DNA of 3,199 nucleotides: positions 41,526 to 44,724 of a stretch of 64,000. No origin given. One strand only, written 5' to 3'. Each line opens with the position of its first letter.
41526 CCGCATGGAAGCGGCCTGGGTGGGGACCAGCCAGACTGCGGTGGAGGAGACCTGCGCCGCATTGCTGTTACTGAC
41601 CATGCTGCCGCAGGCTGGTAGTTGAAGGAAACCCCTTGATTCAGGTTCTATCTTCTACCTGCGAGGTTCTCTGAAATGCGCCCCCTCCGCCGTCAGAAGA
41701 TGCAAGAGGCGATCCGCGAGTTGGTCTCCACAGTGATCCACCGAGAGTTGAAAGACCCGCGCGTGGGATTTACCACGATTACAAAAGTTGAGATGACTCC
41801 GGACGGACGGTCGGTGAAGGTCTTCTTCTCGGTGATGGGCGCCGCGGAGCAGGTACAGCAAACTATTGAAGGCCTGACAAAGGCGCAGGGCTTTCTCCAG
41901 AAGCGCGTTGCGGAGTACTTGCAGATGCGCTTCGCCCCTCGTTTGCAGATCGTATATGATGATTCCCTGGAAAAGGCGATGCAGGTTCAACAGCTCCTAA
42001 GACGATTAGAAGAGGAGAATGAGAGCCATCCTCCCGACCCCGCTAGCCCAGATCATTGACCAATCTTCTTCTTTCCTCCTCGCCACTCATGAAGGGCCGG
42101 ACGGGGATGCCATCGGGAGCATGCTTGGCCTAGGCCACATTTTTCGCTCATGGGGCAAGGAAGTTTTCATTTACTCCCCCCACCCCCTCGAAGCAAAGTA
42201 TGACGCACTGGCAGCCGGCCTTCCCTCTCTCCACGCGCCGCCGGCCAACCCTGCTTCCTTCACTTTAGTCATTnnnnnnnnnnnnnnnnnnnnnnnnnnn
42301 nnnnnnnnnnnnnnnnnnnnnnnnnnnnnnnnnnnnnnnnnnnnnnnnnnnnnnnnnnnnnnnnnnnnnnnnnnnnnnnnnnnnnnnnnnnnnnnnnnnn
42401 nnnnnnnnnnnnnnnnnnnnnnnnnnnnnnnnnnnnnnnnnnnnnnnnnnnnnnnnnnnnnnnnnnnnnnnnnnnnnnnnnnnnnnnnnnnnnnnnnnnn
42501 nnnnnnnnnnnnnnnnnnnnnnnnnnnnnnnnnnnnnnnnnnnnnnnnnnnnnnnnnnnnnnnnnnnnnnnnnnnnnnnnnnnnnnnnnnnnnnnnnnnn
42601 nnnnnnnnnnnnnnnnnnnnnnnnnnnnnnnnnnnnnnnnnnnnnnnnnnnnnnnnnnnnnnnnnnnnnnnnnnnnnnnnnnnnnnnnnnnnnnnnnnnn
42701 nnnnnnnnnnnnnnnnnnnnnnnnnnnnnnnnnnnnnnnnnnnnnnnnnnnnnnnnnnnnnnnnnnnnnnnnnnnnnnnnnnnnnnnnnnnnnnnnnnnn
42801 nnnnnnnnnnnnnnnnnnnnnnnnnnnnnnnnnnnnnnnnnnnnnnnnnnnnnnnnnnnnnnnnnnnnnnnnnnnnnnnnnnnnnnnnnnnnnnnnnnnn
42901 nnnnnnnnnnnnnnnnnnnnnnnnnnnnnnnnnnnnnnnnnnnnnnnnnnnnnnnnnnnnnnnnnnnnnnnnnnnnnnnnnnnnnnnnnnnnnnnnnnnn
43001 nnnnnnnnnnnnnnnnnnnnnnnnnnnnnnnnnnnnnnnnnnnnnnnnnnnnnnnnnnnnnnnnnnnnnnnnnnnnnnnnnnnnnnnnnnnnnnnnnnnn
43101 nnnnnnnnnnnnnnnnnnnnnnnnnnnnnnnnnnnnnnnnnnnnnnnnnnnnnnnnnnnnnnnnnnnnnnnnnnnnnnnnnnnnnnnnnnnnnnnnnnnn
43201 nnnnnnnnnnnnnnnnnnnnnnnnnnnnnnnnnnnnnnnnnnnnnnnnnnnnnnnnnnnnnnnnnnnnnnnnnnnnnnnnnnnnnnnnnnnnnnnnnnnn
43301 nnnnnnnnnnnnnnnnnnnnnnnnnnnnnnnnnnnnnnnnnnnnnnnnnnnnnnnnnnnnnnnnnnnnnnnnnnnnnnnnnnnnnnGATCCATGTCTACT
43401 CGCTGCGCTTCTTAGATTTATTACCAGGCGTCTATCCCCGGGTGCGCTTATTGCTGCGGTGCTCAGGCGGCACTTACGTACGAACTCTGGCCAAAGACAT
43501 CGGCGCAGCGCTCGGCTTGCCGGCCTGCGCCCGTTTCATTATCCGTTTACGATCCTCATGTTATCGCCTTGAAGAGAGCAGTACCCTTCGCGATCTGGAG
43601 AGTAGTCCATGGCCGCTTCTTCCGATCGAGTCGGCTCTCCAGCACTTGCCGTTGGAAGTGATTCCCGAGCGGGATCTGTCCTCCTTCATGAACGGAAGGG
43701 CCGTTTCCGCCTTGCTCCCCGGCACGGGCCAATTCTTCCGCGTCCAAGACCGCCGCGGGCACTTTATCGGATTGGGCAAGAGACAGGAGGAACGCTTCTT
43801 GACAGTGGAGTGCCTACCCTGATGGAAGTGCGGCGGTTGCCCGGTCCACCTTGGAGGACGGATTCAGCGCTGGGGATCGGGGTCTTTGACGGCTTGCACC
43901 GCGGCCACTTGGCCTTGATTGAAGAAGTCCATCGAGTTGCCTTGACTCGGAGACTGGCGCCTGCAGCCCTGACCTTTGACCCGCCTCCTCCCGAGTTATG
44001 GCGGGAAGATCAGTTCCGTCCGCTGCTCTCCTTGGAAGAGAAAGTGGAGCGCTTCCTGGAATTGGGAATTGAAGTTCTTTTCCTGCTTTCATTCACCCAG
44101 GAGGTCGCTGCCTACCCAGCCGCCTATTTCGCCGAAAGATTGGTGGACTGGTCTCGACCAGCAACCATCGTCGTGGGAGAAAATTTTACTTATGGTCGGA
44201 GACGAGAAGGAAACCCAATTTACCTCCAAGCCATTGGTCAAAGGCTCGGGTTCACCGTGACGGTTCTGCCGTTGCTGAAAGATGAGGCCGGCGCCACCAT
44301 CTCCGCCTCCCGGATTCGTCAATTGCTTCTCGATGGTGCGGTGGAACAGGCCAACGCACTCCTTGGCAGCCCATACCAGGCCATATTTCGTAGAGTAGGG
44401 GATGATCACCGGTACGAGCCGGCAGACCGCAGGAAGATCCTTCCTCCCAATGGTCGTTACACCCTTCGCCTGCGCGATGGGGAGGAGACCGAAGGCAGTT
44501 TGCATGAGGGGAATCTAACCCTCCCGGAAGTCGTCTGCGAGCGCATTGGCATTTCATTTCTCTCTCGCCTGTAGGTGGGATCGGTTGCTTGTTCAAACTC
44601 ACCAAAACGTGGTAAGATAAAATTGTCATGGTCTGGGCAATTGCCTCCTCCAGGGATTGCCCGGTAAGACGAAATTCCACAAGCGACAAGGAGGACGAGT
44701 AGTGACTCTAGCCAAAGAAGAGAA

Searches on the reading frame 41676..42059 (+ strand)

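Call 54: search_protein_families(library=pfam, proteins=[window:41676-42059:+], max_evalue=0.00001)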
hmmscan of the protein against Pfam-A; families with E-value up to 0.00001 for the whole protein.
window:41676-42059:+ (127 aa): 1 family
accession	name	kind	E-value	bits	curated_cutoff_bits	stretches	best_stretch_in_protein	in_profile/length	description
PF02033.23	RBFA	-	7.4e-31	107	34.7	1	5-108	1-105/105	Ribosome-binding factor A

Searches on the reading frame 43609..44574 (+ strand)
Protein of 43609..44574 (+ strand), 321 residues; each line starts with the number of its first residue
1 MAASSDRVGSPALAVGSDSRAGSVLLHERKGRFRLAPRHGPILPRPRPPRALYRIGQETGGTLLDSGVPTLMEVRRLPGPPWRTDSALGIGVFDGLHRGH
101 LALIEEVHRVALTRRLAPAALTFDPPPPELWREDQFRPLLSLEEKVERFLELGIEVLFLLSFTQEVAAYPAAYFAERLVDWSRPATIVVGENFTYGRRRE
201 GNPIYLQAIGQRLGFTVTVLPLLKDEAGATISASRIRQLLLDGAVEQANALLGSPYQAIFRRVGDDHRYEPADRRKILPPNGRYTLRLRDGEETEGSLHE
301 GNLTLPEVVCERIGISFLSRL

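Call 54: search_protein_families(library=pfam, proteins=[window:43609-44574:+], max_evalue=0.00001)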
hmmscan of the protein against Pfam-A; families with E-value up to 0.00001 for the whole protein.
window:43609-44574:+ (321 aa): 1 family
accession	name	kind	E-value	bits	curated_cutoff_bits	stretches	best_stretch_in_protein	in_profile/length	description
PF06574.18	FAD_syn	-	5.5e-34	117.7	27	1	84-233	6-156/158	FAD synthetase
